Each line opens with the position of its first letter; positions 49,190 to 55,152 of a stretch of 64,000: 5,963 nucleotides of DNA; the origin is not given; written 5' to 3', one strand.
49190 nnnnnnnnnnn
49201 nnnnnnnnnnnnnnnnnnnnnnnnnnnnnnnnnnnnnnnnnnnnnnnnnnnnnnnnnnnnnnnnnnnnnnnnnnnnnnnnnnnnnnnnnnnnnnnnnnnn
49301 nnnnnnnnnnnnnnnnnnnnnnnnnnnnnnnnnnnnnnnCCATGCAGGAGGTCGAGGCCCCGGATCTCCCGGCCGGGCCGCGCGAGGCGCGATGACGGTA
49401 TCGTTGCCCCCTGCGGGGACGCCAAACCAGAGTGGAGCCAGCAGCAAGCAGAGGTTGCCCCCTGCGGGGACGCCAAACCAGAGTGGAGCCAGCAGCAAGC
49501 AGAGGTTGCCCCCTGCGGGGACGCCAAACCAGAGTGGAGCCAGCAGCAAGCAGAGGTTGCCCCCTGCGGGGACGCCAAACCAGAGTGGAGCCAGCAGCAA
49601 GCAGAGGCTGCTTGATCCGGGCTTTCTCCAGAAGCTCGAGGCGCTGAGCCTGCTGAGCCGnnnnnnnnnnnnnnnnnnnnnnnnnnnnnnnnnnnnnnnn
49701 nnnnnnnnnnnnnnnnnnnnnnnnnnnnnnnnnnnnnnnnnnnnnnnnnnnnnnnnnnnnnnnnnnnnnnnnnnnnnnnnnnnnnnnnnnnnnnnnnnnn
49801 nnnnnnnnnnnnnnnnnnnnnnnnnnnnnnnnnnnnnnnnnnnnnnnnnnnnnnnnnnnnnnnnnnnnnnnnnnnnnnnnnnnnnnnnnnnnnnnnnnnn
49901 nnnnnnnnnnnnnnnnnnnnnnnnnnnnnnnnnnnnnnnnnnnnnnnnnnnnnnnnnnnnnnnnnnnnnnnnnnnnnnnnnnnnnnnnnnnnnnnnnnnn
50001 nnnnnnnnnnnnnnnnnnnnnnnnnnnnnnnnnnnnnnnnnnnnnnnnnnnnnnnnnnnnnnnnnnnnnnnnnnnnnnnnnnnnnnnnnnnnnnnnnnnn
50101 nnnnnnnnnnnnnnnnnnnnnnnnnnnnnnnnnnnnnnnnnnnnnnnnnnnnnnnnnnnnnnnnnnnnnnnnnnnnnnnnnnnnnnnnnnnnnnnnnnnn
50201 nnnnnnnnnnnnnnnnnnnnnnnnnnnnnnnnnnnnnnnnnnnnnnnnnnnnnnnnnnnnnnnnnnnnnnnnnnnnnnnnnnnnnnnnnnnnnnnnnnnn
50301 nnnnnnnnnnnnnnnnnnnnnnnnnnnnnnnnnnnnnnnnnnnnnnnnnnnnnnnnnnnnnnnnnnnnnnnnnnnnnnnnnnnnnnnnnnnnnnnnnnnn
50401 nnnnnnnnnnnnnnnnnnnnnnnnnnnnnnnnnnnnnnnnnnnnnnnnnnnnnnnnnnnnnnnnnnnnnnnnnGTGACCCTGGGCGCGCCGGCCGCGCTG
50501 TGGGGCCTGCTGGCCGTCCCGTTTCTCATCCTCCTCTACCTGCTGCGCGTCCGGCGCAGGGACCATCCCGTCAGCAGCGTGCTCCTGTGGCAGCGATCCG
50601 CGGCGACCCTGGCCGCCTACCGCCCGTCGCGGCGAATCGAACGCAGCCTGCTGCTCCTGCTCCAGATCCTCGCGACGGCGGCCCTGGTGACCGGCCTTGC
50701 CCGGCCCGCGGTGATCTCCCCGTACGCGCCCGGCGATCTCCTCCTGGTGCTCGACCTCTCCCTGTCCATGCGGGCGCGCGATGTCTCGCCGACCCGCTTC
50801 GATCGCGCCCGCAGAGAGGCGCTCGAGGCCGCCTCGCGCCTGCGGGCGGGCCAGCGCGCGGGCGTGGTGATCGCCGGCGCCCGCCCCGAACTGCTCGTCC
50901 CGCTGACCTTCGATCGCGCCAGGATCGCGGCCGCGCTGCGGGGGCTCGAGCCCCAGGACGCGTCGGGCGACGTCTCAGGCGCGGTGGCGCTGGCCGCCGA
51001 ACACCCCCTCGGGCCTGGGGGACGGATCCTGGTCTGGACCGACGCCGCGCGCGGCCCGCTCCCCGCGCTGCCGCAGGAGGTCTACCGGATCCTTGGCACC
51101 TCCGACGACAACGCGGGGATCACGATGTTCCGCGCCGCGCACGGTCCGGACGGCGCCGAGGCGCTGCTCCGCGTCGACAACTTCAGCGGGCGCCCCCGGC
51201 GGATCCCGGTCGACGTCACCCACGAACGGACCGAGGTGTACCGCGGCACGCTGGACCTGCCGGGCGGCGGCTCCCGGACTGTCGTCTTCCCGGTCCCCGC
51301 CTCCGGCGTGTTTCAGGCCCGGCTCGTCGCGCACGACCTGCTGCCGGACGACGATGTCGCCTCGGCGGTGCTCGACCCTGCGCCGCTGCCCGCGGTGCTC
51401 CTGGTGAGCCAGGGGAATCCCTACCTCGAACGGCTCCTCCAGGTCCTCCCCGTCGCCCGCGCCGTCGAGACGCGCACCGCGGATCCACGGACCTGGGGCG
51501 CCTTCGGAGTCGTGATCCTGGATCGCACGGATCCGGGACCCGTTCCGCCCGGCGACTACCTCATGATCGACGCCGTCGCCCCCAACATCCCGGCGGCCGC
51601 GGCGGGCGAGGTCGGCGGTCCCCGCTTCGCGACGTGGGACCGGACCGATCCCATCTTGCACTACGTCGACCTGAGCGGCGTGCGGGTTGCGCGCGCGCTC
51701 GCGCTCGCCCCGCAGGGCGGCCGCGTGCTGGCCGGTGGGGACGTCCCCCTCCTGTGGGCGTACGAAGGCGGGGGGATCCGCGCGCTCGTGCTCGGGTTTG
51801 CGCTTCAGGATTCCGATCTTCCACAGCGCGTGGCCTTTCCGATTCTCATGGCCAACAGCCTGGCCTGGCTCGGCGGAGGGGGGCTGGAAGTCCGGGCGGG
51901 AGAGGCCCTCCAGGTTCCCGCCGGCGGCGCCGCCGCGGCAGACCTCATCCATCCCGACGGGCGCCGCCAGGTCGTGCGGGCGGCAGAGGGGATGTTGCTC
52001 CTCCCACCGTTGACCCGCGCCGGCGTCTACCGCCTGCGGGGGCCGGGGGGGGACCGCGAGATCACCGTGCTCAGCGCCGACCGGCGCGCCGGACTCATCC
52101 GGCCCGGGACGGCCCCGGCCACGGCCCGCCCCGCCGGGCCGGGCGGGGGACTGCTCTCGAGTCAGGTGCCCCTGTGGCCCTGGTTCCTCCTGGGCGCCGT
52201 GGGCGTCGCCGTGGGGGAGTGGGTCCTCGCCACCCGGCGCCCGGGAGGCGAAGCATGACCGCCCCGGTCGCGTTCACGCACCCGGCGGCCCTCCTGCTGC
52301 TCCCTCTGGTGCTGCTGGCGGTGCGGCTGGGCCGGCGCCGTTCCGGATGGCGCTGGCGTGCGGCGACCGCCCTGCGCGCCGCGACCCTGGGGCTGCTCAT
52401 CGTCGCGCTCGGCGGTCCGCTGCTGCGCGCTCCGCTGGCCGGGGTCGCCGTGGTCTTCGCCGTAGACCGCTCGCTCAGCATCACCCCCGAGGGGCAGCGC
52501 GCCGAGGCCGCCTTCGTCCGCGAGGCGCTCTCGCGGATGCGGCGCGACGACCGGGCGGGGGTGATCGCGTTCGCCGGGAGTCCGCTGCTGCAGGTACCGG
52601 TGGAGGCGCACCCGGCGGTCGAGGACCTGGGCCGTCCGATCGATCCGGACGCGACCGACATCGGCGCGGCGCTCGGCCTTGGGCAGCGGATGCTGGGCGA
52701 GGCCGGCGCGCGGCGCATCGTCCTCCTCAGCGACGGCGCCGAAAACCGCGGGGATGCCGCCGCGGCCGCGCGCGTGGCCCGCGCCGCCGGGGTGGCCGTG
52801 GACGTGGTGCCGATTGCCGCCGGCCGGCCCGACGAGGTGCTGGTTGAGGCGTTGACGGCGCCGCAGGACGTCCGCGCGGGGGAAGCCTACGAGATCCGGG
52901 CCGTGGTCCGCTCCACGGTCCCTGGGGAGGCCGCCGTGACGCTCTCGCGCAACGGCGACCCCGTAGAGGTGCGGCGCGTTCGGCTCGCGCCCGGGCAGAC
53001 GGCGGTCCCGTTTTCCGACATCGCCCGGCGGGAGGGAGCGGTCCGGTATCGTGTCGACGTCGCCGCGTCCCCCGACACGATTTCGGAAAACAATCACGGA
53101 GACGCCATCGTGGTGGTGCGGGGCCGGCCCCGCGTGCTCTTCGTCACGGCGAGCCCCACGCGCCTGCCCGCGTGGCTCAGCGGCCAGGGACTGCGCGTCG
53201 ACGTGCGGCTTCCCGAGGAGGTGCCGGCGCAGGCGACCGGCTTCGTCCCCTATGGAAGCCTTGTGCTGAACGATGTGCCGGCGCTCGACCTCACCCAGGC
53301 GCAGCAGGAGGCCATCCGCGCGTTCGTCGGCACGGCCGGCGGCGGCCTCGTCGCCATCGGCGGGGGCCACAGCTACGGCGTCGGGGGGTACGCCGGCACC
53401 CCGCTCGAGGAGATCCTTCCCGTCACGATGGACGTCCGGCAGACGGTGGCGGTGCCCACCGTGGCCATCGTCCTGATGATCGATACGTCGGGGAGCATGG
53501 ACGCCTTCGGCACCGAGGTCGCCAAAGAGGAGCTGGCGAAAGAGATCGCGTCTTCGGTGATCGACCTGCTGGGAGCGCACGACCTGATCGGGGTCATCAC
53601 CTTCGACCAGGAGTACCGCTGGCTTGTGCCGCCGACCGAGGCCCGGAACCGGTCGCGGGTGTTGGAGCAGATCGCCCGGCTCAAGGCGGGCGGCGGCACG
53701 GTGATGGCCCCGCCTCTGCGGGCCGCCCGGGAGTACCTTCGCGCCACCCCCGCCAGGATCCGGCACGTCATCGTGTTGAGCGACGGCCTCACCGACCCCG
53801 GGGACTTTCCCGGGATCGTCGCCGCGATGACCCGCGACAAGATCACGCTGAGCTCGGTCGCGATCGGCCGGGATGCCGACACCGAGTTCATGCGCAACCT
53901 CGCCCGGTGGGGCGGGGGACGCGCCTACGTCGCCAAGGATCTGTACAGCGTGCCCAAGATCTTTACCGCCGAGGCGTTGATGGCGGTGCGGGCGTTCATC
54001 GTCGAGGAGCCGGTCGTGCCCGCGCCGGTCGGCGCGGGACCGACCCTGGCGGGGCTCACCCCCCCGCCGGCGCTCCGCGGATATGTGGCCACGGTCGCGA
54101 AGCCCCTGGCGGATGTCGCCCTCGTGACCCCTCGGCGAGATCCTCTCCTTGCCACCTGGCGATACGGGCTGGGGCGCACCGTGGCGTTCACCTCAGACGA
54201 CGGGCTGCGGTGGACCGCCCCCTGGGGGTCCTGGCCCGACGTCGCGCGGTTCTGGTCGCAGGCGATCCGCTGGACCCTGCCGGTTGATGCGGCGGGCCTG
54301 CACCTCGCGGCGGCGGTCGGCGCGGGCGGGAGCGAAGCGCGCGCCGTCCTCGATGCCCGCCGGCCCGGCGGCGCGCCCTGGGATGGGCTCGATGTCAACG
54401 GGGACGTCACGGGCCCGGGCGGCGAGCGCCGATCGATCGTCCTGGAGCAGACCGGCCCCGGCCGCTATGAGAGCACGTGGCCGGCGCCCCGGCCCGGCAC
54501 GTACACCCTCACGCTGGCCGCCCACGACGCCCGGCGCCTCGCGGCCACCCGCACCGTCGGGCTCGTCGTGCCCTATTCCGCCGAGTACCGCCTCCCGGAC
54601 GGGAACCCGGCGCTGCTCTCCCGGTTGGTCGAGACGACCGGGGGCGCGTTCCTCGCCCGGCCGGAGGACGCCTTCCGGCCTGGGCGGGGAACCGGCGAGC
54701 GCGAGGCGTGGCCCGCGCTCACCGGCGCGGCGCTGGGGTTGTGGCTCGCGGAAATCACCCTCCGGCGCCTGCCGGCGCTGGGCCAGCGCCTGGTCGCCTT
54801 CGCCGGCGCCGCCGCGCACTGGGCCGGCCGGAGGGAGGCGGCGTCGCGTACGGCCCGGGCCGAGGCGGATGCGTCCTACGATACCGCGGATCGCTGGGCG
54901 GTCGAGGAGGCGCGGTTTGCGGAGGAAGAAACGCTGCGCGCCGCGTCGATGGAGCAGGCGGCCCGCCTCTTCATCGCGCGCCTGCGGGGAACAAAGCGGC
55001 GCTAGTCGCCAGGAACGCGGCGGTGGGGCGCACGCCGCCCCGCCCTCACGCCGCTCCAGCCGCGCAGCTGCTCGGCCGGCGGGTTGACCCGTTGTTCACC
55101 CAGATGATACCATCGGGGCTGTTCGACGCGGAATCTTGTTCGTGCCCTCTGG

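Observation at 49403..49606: Four perfect 51-bp tandem repeats lie in frame between the MoxR stop and the conserved start of the DUF58 gene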

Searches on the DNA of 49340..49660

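Call 56: search_rna_families(source=window, start=49340, end=49660, threshold=evalue, max_evalue=10)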
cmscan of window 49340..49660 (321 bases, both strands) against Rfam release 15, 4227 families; matches with E-value up to 10: 1.
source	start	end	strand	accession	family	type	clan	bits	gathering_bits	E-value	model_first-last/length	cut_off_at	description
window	49587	49618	+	RF03847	mir-1538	Gene; miRNA;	-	13.5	78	7.9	1-58/58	no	mir-1538 microRNA precursor family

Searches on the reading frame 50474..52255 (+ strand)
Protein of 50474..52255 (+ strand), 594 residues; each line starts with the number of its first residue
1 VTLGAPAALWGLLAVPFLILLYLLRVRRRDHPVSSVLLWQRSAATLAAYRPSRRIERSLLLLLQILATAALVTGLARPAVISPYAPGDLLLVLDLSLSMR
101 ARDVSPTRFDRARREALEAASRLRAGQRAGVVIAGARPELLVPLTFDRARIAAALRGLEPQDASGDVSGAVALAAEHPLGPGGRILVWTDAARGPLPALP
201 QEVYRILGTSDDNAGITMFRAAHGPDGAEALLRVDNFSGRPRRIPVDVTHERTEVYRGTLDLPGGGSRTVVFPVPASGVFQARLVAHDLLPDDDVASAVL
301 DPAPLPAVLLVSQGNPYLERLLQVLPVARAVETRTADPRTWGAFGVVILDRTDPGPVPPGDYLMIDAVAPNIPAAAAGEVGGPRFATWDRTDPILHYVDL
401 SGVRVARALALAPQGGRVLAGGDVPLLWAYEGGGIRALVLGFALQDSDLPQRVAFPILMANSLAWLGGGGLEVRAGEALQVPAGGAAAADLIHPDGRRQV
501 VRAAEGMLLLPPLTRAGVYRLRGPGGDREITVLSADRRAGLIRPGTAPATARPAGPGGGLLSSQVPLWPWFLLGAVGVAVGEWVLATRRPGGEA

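Call 45: search_protein_families(library=pfam, proteins=[window:50474-52255:+], max_evalue=0.001)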
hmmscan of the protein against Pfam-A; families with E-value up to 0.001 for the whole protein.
window:50474-52255:+ (594 aa): 2 families
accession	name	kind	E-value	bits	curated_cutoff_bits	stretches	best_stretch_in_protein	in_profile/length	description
PF13519.12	VWA_2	-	4e-15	56.8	27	1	89-178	1-89/107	von Willebrand factor type A domain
PF07584.16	BatA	-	3e-14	53.6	25.9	1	1-78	1-77/77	Aerotolerance regulator N-terminal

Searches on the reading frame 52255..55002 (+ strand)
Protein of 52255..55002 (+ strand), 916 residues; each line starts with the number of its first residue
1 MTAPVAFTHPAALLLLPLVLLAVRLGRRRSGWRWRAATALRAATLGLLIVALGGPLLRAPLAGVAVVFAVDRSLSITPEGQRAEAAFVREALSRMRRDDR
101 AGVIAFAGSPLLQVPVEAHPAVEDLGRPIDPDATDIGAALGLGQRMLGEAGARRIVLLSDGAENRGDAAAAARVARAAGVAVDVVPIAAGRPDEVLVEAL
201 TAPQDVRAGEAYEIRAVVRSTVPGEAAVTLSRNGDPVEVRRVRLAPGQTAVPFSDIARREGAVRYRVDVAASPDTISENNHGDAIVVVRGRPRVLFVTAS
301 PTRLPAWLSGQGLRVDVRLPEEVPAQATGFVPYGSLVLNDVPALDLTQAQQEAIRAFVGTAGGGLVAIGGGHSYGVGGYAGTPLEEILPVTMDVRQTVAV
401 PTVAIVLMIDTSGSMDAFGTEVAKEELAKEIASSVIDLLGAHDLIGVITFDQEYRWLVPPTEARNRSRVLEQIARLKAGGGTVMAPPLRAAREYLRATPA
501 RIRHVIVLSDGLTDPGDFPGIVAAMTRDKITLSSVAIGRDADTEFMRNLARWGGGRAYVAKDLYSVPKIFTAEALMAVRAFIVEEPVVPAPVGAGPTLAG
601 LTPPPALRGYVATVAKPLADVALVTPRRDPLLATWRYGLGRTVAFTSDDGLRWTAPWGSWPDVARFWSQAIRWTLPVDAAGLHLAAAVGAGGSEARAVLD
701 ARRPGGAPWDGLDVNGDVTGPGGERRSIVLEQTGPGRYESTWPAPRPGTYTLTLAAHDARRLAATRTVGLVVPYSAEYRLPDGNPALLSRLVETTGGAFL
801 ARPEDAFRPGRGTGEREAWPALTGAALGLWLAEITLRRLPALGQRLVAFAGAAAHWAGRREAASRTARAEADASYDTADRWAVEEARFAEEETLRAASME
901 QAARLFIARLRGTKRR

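Call 45: search_protein_families(library=pfam, proteins=[window:52255-55002:+], max_evalue=0.001)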
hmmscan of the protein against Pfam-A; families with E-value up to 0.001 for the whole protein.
window:52255-55002:+ (916 aa): 7 families
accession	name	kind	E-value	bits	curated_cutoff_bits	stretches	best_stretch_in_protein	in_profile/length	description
PF13519.12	VWA_2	-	1.6e-28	99.9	27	2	405-511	1-106/107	von Willebrand factor type A domain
PF00092.34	VWA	-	5.6e-26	92.2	23.8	2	405-570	2-172/174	von Willebrand factor type A domain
PF07090.17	GATase1_like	-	1.7e-11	44.6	27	1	596-673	164-244/247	Putative glutamine amidotransferase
PF01882.25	DUF58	-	2.2e-11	43.8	23.4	1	394-532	27-163/216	Protein of unknown function DUF58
PF13768.12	VWA_3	-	3e-09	37.5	27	1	404-558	2-154/155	von Willebrand factor type A domain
PF06707.17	DUF1194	-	1.1e-07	31.7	27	0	132-191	93-158/206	Protein of unknown function (DUF1194)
PF05762.20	VWA_CoxE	-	4.8e-05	23.3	26.4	0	402-522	56-169/222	VWA domain containing CoxE-like protein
